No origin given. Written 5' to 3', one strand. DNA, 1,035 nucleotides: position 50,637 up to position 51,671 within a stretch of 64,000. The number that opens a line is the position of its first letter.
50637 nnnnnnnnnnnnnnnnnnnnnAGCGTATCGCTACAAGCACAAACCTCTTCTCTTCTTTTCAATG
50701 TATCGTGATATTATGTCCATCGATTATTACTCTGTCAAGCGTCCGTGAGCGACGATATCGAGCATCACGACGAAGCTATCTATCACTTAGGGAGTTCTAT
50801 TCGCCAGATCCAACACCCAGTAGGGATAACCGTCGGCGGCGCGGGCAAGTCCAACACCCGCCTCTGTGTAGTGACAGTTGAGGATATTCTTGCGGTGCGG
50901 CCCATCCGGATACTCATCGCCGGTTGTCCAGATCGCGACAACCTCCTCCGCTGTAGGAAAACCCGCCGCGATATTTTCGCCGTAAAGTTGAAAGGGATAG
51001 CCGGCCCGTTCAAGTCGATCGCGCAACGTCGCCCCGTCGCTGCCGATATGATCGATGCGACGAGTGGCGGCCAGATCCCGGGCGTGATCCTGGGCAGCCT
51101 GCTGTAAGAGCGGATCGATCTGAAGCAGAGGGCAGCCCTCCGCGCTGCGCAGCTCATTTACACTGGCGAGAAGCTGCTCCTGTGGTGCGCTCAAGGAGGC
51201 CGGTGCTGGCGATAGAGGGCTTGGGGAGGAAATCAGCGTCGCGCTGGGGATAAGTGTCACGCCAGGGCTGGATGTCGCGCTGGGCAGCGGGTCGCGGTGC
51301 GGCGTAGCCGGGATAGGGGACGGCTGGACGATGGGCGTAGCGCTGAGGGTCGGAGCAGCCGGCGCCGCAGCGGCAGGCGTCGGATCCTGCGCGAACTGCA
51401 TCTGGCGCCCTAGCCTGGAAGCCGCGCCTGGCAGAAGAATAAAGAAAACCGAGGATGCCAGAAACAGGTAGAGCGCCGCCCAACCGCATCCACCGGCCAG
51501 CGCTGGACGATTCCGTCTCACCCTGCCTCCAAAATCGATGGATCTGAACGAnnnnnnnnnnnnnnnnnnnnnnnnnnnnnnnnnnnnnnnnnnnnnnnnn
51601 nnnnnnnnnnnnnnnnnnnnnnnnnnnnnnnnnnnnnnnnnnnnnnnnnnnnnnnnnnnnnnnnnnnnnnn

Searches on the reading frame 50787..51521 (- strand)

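Call 56: search_protein_families(library=pfam, proteins=[window:50787-51521:-])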
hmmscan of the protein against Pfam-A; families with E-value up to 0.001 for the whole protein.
window:50787-51521:- (244 aa): 1 family
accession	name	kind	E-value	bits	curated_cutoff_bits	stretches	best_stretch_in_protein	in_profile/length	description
PF00188.32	CAP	-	1.5e-19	71.4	21.1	1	119-238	2-116/117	Cysteine-rich secretory protein family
